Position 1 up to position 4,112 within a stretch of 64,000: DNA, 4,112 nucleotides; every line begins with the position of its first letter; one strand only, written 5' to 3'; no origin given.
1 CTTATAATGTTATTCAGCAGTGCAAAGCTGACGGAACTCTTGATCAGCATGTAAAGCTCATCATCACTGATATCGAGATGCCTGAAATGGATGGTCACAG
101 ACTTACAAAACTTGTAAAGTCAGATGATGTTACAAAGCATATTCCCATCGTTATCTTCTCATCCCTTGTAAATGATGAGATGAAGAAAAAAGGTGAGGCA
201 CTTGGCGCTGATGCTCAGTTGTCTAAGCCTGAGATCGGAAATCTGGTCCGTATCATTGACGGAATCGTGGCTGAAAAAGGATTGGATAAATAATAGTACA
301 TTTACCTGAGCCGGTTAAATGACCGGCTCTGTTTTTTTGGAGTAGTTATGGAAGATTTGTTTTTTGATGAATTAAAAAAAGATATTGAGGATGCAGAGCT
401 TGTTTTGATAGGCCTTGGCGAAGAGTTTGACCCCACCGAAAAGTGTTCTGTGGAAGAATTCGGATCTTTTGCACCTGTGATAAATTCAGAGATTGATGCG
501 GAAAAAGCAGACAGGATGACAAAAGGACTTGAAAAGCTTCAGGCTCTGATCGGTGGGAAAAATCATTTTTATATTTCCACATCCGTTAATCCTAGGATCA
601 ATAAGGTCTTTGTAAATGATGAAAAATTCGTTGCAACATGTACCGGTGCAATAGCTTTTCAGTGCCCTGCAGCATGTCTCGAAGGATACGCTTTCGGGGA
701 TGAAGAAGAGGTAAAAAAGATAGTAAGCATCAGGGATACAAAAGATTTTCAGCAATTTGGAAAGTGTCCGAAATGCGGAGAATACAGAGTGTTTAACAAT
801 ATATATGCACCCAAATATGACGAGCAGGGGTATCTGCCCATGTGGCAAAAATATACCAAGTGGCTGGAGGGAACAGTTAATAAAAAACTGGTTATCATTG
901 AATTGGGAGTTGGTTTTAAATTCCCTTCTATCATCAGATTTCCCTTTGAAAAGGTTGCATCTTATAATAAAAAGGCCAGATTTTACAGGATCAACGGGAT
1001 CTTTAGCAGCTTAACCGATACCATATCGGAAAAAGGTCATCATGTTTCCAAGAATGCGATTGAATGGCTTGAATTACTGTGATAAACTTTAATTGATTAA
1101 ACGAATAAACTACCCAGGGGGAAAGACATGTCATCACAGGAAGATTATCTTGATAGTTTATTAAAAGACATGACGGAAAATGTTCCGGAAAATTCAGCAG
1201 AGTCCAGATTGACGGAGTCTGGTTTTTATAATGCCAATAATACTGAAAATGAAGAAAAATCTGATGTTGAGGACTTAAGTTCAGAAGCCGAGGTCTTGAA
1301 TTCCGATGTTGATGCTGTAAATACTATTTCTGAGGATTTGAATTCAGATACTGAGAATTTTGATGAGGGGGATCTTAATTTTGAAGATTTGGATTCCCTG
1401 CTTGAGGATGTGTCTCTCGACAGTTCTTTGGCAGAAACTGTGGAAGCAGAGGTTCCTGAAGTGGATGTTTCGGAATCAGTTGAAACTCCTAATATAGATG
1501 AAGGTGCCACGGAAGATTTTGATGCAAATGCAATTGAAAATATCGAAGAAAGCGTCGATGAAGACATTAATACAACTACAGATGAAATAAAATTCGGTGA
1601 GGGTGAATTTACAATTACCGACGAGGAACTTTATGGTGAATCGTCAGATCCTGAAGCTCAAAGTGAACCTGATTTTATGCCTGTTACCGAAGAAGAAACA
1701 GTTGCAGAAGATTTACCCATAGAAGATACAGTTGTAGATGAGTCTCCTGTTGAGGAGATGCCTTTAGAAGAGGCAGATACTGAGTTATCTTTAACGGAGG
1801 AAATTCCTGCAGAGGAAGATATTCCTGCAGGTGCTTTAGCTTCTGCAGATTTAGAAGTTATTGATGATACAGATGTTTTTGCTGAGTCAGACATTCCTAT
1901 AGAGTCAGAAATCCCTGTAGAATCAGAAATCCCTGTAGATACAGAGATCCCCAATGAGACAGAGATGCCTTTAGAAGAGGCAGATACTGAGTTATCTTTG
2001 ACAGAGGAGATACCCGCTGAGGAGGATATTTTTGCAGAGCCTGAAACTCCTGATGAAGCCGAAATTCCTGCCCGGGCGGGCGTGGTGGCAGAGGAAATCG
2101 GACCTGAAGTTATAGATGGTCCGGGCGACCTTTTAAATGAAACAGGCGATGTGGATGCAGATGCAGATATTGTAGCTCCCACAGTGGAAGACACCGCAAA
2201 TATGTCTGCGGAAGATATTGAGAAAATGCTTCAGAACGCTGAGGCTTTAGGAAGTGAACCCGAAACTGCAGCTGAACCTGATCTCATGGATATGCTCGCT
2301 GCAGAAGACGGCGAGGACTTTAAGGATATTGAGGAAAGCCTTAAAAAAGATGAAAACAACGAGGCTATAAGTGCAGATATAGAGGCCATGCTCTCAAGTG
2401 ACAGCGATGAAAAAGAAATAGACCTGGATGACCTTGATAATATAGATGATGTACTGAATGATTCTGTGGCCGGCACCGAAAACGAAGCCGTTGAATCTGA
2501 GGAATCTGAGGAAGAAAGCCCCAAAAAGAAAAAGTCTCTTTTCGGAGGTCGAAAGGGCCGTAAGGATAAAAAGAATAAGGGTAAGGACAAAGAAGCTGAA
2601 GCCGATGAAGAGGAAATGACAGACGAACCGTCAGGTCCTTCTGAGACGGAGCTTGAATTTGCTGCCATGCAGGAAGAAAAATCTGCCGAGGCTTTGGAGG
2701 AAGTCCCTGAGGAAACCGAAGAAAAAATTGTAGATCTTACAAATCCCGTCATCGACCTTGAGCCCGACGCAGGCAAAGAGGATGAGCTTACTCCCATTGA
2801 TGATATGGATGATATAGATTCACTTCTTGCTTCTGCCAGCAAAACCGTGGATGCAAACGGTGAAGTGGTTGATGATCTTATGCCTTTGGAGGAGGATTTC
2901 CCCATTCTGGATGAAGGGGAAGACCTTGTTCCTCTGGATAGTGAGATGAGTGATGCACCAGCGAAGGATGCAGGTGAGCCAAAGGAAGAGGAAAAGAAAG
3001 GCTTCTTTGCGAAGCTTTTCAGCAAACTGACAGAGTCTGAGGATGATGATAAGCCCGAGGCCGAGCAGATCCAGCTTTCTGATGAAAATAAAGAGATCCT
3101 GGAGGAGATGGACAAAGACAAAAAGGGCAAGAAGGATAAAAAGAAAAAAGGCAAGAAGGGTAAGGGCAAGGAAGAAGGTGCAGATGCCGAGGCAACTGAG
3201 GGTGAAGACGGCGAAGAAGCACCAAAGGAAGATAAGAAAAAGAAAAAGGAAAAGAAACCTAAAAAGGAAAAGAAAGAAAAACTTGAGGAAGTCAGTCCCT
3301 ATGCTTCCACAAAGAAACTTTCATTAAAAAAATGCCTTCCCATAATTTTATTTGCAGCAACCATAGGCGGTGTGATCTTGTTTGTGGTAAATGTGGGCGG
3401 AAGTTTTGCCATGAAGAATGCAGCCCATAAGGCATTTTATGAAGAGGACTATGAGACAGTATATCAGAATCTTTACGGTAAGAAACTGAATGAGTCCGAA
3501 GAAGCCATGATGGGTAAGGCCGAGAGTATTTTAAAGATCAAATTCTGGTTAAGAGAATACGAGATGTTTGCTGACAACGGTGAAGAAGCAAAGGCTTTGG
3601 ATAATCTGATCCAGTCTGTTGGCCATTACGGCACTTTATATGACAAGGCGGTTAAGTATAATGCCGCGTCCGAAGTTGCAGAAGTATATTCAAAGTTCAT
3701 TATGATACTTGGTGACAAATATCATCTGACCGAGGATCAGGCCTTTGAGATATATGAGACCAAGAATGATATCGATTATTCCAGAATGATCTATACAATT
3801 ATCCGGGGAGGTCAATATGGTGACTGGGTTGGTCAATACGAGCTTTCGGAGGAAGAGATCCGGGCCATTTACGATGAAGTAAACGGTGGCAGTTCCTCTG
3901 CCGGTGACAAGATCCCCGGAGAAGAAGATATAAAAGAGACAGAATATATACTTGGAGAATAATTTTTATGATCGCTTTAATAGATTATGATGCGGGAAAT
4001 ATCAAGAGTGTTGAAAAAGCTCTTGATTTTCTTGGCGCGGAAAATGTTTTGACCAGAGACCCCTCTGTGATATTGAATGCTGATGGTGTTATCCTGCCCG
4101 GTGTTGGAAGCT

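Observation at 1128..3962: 944-aa hyper-acidic, intrinsically disordered N-terminal region anchored by one TM helix to a 210-aa C-terminal domain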

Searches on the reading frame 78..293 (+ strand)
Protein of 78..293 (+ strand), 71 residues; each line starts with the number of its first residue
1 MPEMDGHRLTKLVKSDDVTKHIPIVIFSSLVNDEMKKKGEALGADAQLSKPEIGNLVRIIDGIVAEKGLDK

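Call 5: search_protein_families(library=pfam, proteins=[window:78-293:+], max_evalue=1)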
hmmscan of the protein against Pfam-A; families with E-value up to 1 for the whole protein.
window:78-293:+ (71 aa): 1 family
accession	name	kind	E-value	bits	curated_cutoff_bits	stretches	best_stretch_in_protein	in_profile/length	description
PF00072.30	Response_reg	-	3.7e-07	30.7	30.2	1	1-58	52-108/111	Response regulator receiver domain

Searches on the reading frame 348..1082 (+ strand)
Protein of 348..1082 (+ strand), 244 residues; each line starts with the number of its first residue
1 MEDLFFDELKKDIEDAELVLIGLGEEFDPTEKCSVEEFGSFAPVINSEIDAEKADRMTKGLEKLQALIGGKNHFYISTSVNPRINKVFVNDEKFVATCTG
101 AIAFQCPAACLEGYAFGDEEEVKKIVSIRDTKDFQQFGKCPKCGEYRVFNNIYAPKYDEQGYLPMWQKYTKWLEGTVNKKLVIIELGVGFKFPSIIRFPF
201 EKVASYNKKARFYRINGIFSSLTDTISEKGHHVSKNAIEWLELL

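Call 5: search_protein_families(library=pfam, proteins=[window:348-1082:+], max_evalue=1)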
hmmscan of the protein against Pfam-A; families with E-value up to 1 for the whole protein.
window:348-1082:+ (244 aa): 4 families
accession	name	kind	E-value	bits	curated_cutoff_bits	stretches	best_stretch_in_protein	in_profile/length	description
PF12677.13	DUF3797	-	0.12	12.8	25.1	1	135-151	11-27/48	Domain of unknown function (DUF3797)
PF18073.7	Zn_ribbon_LapB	-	0.16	12.2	25.7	1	135-146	12-23/28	Rubredoxin metal binding domain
PF05791.16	Bacillus_HBL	-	0.2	11.9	29.1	0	36-68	82-114/177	Bacillus haemolytic enterotoxin (HBL)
PF23165.1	zf-C2H2_FBX41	-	0.7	9.9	24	0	139-149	4-14/30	F-box only protein 41 C2H2 zinc finger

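Call 6: search_protein_families(library=ncbifam, proteins=[window:348-1082:+], max_evalue=1)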
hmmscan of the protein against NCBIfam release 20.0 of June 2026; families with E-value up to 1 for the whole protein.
window:348-1082:+ (244 aa): 0 families

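Call 55: search_solved_structures(query=A3, max_evalue=10)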
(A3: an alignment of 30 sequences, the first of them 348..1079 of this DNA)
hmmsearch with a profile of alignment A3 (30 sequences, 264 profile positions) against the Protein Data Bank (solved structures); distinct sequences matched with E-value up to 10: 3.
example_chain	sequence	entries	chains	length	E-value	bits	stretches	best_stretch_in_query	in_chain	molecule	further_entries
5a3a_A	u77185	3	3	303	4e-20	75.4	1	5-256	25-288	SIR2 FAMILY PROTEIN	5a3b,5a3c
8rsn_A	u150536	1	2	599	2.7e-12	49.8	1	82-225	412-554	ADP-ribose 1''-phosphate phosphatase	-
2m7y_A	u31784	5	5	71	0.84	12.1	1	144-184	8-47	Leader peptide | Leader protein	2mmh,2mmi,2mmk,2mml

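Call 56: search_solved_structures(query=A3, max_evalue=0.00001, show_alignments=2)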
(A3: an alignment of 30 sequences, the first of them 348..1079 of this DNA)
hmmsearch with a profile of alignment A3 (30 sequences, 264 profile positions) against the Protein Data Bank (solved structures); distinct sequences matched with E-value up to 0.00001: 2.
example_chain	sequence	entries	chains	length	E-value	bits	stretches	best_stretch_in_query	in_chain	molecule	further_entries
5a3a_A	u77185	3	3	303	4e-20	75.4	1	5-256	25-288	SIR2 FAMILY PROTEIN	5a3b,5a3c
8rsn_A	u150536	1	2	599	2.7e-12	49.8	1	82-225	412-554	ADP-ribose 1''-phosphate phosphatase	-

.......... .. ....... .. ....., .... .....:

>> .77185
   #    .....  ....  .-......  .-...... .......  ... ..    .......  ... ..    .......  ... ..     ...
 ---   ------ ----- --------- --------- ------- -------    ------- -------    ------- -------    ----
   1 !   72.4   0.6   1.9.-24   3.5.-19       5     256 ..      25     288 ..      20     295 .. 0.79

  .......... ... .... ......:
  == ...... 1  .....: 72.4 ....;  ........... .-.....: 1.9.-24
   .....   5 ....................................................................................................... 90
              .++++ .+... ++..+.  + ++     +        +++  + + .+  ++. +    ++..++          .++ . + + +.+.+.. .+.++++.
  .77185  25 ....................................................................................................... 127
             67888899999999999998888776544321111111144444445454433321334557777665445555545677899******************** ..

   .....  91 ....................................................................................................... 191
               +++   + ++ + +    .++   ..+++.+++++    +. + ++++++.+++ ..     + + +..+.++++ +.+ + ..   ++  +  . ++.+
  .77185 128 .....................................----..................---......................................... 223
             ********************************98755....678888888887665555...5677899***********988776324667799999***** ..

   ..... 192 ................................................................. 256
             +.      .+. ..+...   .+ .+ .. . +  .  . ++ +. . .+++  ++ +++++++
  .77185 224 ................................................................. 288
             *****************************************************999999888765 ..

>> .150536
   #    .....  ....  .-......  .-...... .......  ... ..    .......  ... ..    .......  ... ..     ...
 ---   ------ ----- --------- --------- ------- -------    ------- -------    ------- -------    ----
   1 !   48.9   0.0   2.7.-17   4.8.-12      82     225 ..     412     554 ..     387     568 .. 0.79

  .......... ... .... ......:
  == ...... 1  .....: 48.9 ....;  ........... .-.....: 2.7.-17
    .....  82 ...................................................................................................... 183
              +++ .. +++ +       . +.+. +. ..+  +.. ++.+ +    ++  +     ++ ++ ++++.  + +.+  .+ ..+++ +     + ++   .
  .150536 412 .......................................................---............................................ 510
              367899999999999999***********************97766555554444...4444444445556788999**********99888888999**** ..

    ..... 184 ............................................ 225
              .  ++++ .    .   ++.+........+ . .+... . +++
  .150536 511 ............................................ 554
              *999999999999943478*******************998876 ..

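Call 61: search_protein_families(library=padloc, proteins=[window:348-1082:+], max_evalue=0.01)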
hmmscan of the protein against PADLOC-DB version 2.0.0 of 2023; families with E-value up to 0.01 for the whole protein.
window:348-1082:+ (244 aa): 0 families

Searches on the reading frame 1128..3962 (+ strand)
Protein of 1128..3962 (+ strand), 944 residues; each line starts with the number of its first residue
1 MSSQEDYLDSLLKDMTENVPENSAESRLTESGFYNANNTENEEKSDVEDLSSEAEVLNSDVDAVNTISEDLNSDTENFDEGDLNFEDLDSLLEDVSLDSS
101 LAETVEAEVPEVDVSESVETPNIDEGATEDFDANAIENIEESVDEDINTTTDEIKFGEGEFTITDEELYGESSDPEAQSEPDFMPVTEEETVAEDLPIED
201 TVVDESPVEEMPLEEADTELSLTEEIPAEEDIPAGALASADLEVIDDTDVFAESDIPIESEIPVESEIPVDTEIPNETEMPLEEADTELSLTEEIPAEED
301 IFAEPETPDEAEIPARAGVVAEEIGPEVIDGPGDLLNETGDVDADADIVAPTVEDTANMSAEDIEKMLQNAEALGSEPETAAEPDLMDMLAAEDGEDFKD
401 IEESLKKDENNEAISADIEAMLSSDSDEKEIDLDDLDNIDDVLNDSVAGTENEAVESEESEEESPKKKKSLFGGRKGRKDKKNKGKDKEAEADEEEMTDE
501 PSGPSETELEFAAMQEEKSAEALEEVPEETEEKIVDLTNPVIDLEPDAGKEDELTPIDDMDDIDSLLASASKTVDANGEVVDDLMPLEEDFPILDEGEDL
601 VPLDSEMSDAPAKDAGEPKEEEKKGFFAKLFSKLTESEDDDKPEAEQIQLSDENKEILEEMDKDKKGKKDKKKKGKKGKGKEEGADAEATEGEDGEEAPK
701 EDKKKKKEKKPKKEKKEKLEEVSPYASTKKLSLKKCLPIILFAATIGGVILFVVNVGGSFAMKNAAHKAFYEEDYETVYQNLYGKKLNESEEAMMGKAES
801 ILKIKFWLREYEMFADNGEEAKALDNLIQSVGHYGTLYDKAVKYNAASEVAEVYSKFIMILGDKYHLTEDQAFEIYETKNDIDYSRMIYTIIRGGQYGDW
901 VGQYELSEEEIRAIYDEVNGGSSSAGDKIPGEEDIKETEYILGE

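Call 5: search_protein_families(library=pfam, proteins=[window:1128-3962:+], max_evalue=1)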
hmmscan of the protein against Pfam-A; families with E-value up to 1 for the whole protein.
window:1128-3962:+ (944 aa): 1 family
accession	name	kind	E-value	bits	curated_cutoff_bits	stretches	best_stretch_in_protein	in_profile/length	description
PF20990.2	DUF2207_C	-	0.061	13.4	33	1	645-760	70-161/247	Predicted membrane protein (DUF2207) C-terminal domain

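Call 6: search_protein_families(library=ncbifam, proteins=[window:1128-3962:+], max_evalue=1)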
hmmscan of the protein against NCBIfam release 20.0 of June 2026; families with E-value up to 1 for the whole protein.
window:1128-3962:+ (944 aa): 0 families

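Call 42: find_encoding_contigs(protein=window:1128-3962:+, flank=10000, max_places=3)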
Protein window:1128-3962:+ (944 aa): no gene with exactly this product is on record in the collection.

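Call 61: search_protein_families(library=padloc, proteins=[window:1128-3962:+], max_evalue=0.01)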
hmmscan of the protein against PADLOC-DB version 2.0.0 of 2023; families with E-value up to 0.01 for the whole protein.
window:1128-3962:+ (944 aa): 0 families

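Call 78: predict_structure(alignment_id=A4)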
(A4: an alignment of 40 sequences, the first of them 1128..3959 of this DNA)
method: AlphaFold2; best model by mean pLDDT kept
length: 944 residues; sequences in the alignment: 40
mean_pLDDT: 52.4   pTM: 0.40
mean pLDDT of the five models: 52.4, 51.9, 51.1, 50.4, 48.5
residues with pLDDT >= 90: 147; 70-90: 88; 50-70: 91; < 50: 618
segments of 3 or more residues with pLDDT < 50: 20-36, 38-331, 333-349, 376-384, 410-413, 424-562, 566-621, 636-649, 667-700, 716-721, 723-727, 921-926, 938-944
pLDDT, mean of each block of 10 residues (from residue 1): 74 70 37 46 37 36 35 36 43 40 34 30 32 40 38 36 36 34 37 41 34 34 36 34 37 35 35 38 35 34 36 32 33 43 41 75 80 55 55 65 64 52 45 35 36 36 33 34 33 32 36 34 36 33 35 37 46 35 35 35 37 39 59 51 43 79 59 42 37 39 52 49 51 84 91 89 96 97 96 98 98 97 98 98 98 98 97 96 94 91 66 71 50 52 42
secondary structure, 60 per line:
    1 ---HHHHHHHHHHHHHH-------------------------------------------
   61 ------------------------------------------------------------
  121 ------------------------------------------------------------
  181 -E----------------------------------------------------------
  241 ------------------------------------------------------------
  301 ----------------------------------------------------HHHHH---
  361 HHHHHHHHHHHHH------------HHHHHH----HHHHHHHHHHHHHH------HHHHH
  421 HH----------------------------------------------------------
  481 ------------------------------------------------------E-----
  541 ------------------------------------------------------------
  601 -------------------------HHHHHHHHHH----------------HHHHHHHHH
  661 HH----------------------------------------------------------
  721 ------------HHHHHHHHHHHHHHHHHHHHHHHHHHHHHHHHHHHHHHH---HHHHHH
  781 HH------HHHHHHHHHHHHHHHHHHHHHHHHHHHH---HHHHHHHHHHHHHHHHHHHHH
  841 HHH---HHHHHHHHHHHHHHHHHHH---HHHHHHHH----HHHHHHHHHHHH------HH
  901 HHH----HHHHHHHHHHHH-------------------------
elements in order (helices of 4 or more, strands of 3 or more residues): H4-17 H353-357 H361-373 H386-391 H396-409 H416-422 H626-635 H652-662 H733-771 H775-782 H789-816 H820-843 H847-865 H869-876 H881-892 H899-903 H908-919
